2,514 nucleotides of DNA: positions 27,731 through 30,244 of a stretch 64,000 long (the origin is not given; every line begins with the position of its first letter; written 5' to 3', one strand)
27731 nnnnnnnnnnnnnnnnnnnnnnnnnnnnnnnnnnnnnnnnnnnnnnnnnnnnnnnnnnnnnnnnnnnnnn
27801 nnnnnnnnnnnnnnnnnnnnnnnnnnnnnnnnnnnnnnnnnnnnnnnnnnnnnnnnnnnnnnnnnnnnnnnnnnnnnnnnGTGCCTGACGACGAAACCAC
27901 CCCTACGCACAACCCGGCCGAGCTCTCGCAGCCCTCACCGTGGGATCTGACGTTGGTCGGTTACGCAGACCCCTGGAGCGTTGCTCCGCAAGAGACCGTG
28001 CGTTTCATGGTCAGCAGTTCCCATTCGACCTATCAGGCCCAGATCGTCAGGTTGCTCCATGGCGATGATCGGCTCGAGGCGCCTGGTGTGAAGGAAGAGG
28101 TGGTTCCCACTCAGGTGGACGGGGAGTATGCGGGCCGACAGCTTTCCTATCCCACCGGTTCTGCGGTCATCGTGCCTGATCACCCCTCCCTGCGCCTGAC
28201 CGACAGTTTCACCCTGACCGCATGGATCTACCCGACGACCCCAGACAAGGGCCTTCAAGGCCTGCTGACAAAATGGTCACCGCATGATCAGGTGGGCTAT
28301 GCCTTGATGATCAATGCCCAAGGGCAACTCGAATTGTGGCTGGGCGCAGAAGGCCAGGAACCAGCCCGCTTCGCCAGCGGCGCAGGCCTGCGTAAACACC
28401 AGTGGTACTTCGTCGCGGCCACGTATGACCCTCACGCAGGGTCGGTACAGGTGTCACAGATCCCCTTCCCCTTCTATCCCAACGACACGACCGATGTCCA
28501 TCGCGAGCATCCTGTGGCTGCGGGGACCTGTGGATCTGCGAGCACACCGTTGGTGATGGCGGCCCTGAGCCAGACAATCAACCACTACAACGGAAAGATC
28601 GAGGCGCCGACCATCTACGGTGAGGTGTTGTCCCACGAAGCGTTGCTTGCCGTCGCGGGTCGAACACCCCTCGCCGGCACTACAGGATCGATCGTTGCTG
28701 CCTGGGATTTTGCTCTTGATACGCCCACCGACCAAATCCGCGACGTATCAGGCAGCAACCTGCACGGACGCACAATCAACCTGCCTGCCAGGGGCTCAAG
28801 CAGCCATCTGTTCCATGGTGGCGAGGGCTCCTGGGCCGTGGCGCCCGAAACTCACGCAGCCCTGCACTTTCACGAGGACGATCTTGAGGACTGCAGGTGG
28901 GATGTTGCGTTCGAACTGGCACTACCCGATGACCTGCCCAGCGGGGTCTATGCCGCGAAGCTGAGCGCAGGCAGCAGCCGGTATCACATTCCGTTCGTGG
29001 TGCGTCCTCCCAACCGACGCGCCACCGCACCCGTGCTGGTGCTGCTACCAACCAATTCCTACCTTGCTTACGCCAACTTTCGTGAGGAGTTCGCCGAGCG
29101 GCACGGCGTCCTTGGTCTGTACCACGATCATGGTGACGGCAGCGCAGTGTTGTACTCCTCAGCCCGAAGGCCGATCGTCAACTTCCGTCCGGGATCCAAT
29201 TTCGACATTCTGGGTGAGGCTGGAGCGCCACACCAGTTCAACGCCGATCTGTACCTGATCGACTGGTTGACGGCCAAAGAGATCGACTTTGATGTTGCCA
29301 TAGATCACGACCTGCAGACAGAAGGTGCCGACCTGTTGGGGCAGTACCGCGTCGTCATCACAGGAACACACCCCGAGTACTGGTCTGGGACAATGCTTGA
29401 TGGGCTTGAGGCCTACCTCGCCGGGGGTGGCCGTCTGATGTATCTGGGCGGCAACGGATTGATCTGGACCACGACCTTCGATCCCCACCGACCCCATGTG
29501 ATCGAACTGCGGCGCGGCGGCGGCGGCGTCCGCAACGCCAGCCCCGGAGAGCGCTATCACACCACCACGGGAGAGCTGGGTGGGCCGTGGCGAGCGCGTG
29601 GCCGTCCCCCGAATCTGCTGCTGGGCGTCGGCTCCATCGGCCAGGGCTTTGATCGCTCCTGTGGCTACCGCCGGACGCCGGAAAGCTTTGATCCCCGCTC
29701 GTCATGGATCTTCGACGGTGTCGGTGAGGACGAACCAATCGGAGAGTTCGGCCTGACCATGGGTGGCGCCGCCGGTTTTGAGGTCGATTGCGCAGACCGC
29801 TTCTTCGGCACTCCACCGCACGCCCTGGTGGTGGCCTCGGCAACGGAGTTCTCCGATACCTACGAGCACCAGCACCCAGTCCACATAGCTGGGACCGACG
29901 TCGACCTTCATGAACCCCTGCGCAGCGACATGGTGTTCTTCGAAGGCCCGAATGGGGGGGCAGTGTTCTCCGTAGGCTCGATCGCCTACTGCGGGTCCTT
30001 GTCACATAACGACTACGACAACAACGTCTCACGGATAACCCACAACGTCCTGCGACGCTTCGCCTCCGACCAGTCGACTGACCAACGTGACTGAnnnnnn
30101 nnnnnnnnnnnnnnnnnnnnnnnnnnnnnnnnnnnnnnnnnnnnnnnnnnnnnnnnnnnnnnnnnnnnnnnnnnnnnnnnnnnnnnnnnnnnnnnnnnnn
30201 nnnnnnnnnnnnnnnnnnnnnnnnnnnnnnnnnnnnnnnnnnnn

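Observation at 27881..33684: N,N-dimethylformamidase large-subunit homolog translationally coupled to a three-subunit XDH/CoxSML-type molybdenum hydroxylase, with no DMFase small subunit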

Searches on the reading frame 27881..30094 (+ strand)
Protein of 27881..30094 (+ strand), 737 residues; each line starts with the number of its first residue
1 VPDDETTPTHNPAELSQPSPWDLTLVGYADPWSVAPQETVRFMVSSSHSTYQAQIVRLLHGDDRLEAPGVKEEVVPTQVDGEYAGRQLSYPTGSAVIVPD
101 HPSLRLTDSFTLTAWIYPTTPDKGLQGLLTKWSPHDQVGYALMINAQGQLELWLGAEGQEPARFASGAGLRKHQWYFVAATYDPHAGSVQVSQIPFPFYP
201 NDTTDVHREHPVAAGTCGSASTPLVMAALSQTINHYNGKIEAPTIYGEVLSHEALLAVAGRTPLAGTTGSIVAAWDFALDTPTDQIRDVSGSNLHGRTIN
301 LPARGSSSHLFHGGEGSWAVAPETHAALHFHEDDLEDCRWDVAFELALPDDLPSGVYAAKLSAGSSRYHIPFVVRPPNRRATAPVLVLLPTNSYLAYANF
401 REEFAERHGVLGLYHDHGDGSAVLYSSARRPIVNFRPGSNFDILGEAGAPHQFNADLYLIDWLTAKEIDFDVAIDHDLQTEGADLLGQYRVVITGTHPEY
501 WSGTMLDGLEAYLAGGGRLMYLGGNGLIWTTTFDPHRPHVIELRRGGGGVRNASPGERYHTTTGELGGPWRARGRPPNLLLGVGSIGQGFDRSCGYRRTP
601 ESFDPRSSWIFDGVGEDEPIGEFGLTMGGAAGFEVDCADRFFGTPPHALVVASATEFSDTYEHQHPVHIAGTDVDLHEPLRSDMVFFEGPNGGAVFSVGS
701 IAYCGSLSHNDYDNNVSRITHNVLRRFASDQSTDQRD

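Call 5: search_protein_families(library=pfam, proteins=[window:27881-30094:+])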
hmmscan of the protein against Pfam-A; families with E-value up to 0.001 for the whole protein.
window:27881-30094:+ (737 aa): 2 families
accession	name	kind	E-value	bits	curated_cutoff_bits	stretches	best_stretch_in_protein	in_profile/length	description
PF20254.3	DMFA2_C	-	7.4e-88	295.9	27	1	318-714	24-374/374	N,N-dimethylformamidase beta subunit-like, C-terminal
PF13385.13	Laminin_G_3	-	1.8e-14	54.5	27.6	1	93-253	4-148/151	Concanavalin A-like lectin/glucanases superfamily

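Call 6: search_protein_families(library=ncbifam, proteins=[window:27881-30094:+])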
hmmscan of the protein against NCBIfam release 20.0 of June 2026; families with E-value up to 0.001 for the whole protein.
window:27881-30094:+ (737 aa): 1 family
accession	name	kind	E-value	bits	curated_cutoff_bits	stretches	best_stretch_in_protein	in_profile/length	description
NF052521.1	TafC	equivalog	1.1e-08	34.6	410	1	76-192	183-301/373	TafC family fimbrial protein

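Call 7: search_solved_structures(query=window:27881-30094:+, max_evalue=0.01, show_alignments=2)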
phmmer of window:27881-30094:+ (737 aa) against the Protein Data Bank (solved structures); distinct sequences matched with E-value up to 0.01: 5.
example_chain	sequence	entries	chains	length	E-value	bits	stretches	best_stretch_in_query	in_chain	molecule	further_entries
6lvb_A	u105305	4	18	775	1.4e-136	460.1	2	411-732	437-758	N,N-dimethylformamidase large subunit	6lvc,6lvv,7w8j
6lvd_A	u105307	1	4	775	8.4e-136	457.5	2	414-732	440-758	N,N-dimethylformamidase large subunit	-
6lve_A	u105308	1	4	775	9.3e-136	457.3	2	411-732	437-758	N,N-dimethylformamidase large subunit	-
8i5a_A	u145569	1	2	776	1.6e-111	377.2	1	23-732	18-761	N-acetyl-(R)-beta-phenylalanine acylase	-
8huy_A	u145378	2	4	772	1.6e-111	377.2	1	23-732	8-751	Chains: A,B | N-acetyl-(R)-beta-phenylalanine acylase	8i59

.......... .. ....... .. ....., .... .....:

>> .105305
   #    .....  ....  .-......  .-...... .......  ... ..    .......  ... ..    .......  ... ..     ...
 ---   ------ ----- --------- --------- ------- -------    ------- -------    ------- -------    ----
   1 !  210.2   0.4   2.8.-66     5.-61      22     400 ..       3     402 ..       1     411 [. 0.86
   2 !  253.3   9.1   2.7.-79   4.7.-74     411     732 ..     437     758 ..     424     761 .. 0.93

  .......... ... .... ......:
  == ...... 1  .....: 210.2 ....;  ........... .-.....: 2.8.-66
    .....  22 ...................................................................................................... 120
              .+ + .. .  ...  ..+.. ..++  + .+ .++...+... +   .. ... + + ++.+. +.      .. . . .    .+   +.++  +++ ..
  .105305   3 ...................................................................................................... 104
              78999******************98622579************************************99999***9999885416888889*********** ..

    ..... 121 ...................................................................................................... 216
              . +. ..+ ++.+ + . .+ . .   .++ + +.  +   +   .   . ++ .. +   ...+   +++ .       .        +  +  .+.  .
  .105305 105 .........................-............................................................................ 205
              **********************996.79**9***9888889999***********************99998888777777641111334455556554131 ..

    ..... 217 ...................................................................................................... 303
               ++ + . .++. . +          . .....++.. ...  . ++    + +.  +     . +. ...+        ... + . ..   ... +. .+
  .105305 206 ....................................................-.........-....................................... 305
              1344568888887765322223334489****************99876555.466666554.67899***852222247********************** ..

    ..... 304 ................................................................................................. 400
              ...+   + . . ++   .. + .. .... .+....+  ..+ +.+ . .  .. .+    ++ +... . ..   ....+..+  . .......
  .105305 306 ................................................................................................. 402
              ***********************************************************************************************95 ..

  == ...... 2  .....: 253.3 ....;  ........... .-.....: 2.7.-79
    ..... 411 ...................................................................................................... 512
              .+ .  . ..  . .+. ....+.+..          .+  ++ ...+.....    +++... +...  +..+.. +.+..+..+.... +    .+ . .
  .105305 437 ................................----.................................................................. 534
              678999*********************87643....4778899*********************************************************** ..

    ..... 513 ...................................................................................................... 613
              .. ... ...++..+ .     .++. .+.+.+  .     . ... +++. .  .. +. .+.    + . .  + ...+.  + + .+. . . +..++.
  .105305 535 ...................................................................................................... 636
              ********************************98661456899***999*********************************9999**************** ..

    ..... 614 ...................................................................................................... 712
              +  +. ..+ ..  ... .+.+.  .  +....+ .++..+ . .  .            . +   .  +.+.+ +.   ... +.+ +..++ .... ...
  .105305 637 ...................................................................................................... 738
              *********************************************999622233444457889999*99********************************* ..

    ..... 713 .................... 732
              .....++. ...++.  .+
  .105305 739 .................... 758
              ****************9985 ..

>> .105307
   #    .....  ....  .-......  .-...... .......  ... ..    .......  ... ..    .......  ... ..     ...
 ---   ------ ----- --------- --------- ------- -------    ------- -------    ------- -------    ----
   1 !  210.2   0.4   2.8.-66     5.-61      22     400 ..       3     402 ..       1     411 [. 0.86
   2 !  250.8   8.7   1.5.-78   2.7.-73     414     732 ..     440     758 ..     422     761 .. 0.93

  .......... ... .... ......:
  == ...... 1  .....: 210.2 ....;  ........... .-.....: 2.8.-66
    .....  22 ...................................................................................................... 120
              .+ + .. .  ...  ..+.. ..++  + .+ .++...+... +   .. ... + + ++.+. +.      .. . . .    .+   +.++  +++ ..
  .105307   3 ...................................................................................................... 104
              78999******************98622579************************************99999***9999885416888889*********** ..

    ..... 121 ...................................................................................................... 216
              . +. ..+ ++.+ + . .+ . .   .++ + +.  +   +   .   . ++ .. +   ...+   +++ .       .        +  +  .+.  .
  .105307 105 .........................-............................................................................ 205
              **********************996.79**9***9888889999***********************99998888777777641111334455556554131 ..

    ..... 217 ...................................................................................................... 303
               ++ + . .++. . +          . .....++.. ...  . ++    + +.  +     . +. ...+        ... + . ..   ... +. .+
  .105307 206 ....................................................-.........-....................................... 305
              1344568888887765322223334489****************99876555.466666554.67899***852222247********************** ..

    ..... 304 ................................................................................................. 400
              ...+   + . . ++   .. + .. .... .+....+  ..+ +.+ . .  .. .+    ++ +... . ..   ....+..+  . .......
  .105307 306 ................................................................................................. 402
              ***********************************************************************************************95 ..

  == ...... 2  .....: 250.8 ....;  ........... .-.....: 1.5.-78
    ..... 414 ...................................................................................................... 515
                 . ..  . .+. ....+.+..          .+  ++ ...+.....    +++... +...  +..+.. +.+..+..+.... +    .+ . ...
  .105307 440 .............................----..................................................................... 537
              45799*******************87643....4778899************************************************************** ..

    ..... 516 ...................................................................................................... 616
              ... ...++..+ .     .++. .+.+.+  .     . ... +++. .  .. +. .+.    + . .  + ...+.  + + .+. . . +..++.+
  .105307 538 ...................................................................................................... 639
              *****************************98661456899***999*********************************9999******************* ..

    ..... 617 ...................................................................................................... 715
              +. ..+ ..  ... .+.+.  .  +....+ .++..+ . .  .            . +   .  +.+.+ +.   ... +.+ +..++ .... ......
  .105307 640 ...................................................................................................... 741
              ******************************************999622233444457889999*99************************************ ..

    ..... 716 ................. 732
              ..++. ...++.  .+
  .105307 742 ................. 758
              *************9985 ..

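Call 12: find_homologous_proteins(query=window:27881-30094:+, max_evalue=1e-20)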
Query window:27881-30094:+ (737 aa): 1658 proteins with E <= 1e-20 among 8000 candidates; the best 120 are listed.
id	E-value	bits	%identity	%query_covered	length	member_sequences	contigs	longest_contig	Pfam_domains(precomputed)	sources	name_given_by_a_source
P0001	0.0e+0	1731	100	100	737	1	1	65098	PF13385.14,PF20254.4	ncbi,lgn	ncbi:MAG: N,N-dimethylformamidase beta subunit family domain-containing protein [Euzebya sp.]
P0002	0.0e+0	1154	71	96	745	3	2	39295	PF13385.14,PF20254.4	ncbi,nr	ncbi:MAG: LamG domain-containing protein [Euzebyaceae bacterium]|nr:LamG domain-containing protein [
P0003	0.0e+0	1127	68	96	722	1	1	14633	PF13385.14,PF20254.4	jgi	-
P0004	0.0e+0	1122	69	96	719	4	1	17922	PF13385.14,PF20254.4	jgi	jgi:N,N-dimethylformamidase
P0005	0.0e+0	1106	69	96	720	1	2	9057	PF13385.14,PF20254.4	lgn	-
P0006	0.0e+0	1086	67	96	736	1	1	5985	PF13385.14,PF20254.4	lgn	-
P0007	0.0e+0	1079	66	96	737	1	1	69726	PF13385.14,PF20254.4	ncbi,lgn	ncbi:large subunit of N,N-dimethylformamidase [soil metagenome]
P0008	0.0e+0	1077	67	96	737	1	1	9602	PF13385.14,PF20254.4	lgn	-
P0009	0.0e+0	1066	68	92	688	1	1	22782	PF13385.14,PF20254.4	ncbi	ncbi:MAG: N,N-dimethylformamidase beta subunit family domain-containing protein [Nocardioidaceae bac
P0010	0.0e+0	1055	66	96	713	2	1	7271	PF13385.14,PF20254.4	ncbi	ncbi:MAG: N,N-dimethylformamidase beta subunit family domain-containing protein [Mycobacteriales bac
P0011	0.0e+0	1042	64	97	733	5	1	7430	PF13385.14,PF20254.4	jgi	jgi:N,N-dimethylformamidase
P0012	0.0e+0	1039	63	99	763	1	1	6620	PF13385.14,PF20254.4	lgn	-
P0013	0.0e+0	1030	64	96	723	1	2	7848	PF13385.14,PF20254.4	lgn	-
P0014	5.1e-298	1009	63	97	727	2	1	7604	PF13385.14,PF20254.4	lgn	-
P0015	9.1e-286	968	61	96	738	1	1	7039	PF13385.14,PF20254.4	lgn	-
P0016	3.4e-285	966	62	96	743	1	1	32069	PF13385.14,PF20254.4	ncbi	-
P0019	2.5e-278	944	61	96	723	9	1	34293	PF13385.14,PF20254.4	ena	-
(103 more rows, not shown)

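Call 15: find_related_loci(query=A1, collection=genome_contigs, flank=10000)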
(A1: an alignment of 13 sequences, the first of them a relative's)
Query A1 (737 aa) in genome_contigs; peptide patterns used: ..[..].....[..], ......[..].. (x = any residue, [..] = any of these).
600 stretches matched a pattern (row limit reached: there are more); 584 encode a relative of the query (tblastn E <= 1e-3); the best 80 are kept; 80 distinct loci.
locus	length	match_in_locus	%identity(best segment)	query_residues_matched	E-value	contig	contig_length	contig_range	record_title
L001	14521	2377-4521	71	22-729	0e+0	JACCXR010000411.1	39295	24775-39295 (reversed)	MAG: Euzebyaceae bacterium isolate MGR_bin183 SD2897-2912_k127_2080934, whole genome shotgun sequence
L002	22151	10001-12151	70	22-731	0e+0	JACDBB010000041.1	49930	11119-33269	MAG: Euzebyales bacterium isolate MGR_bin271 SD2897-2912_k127_3738472, whole genome shotgun sequence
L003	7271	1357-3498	66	22-729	0e+0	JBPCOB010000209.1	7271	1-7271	MAG: Mycobacteriales bacterium isolate TH_ant_mag_145 S1Ck127_5093938_flag_0_multi_30.9580_len_7271, whole genome shotgu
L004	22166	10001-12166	60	18-729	0e+0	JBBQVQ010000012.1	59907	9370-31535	MAG: Candidatus Limnocylindria bacterium isolate Co_metawrap_2004 Cmw_2004_k141_15922205_length_59907_cov_15.6676, whole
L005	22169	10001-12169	61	15-729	0e+0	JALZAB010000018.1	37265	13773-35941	MAG: Chloroflexota bacterium isolate KAP bin80 SD1490-92_k127_2076070, whole genome shotgun sequence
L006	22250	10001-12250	50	22-730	0e+0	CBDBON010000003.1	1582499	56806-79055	MAG: Dehalococcoidia bacterium isolate 9921cebc-1ecd-45eb-8f87-5c4807b2865b genome assembly, contig: contig_3, whole gen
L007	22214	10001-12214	49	23-730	0e+0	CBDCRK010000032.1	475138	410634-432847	MAG: uncultured Candidatus Binatia bacterium isolate c14ce093-c1b4-4a9f-a633-4da5294aefe4 genome assembly, contig: conti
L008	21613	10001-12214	50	23-730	0e+0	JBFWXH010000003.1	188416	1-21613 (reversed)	MAG: Candidatus Binatia bacterium isolate CA_2019_TPBS_136 NODE_681_length_188416_cov_6.374775_TPBS, whole genome shotgu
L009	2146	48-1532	67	235-729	0e+0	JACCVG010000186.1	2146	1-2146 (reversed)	MAG: Thermoleophilaceae bacterium isolate MGR_bin120 SD2897-2912_k127_7280909, whole genome shotgun sequence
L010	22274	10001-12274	48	17-730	0e+0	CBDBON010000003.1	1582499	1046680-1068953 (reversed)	MAG: Dehalococcoidia bacterium isolate 9921cebc-1ecd-45eb-8f87-5c4807b2865b genome assembly, contig: contig_3, whole gen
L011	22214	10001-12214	49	22-729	0e+0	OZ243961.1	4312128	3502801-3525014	MAG: uncultured Candidatus Binatia bacterium isolate c3ca01ca-9b7f-48ee-8e12-6a9662520b33 genome assembly, chromosome: 1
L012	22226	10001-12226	47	23-729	0e+0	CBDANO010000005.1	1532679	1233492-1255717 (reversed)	MAG: Dehalococcoidia bacterium isolate 1dff0245-5182-46b0-9be5-142435b856ce genome assembly, contig: contig_5, whole gen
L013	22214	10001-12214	50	22-731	0e+0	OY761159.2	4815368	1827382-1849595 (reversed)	MAG: Candidatus Binatia bacterium isolate a3054953-5fa8-48fb-90a5-e173aac96f7a genome assembly, chromosome: 1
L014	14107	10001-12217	49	22-729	0e+0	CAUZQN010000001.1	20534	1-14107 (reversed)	MAG: uncultured Candidatus Binatia bacterium isolate CB6_Bottom.39 genome assembly, contig: Ga0310122_10000754, whole ge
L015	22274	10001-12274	47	17-730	0e+0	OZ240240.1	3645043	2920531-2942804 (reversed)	MAG: Dehalococcoidia bacterium isolate 9fa25b9b-25de-44f7-936b-2c4815794ad0 genome assembly, chromosome: 1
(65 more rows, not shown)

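Call 19: find_encoding_contigs(protein=P0007, flank=10000, max_places=2)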
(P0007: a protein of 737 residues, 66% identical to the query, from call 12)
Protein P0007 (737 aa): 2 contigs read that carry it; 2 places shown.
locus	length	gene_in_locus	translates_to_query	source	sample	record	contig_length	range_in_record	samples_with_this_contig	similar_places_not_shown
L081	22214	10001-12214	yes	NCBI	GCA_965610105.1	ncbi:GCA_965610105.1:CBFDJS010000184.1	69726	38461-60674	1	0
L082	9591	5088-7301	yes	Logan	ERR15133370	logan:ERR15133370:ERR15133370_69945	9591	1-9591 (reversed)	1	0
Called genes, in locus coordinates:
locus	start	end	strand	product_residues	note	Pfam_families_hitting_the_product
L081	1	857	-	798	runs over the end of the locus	PF17389:Bac_rhamnosid6H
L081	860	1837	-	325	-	PF04199:Cyclase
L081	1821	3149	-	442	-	-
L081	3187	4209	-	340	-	PF00005:ABC_tran, PF13304:AAA_21 (faint), PF08352:oligo_HPY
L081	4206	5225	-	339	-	PF00005:ABC_tran, PF08352:oligo_HPY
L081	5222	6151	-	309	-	PF12911:OppC_N, PF00528:BPD_transp_1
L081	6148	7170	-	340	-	PF19300:BPD_transp_1_N, PF00528:BPD_transp_1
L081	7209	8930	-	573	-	PF00496:SBP_bac_5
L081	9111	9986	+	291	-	PF00561:Abhydrolase_1, PF12146:Hydrolase_4 (faint)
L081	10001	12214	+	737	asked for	PF13385:Laminin_G_3, PF20254:DMFA2_C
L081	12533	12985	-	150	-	PF00903:Glyoxalase, PF13669:Glyoxalase_4 (weak)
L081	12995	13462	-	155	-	PF00165:HTH_AraC (weak), PF12833:HTH_18, PF00165:HTH_AraC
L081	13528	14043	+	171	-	-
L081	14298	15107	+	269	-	-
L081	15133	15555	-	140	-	-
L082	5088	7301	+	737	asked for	PF13385:Laminin_G_3, PF20254:DMFA2_C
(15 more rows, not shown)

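Call 20: find_encoding_contigs(protein=P0009, flank=10000, max_places=2)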
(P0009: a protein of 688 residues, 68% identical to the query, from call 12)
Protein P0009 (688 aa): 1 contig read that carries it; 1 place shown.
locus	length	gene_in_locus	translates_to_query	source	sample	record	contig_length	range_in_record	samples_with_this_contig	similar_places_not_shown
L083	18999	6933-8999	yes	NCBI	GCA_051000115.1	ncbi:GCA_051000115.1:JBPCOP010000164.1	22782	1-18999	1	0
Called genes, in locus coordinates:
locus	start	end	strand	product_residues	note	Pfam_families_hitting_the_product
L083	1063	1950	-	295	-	PF08450:SGL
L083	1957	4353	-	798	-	PF17389:Bac_rhamnosid6H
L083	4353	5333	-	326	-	PF04199:Cyclase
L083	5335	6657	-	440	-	-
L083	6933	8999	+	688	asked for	PF13385:Laminin_G_3, PF20254:DMFA2_C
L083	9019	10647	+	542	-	PF01019:G_glu_transpept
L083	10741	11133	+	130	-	PF12487:DUF3703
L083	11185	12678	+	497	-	PF01425:Amidase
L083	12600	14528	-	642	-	PF00005:ABC_tran, PF02463:SMC_N (faint), PF13304:AAA_21 (faint), PF13401:AAA_22 (faint), PF08352:oligo_HPY, PF00005:ABC_tran, PF08352:oligo_HPY (weak)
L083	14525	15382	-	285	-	PF00528:BPD_transp_1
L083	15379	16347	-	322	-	PF19300:BPD_transp_1_N, PF00528:BPD_transp_1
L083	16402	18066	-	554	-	PF00496:SBP_bac_5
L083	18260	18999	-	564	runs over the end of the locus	PF00920:ILVD_EDD_N, PF24877:ILV_EDD_C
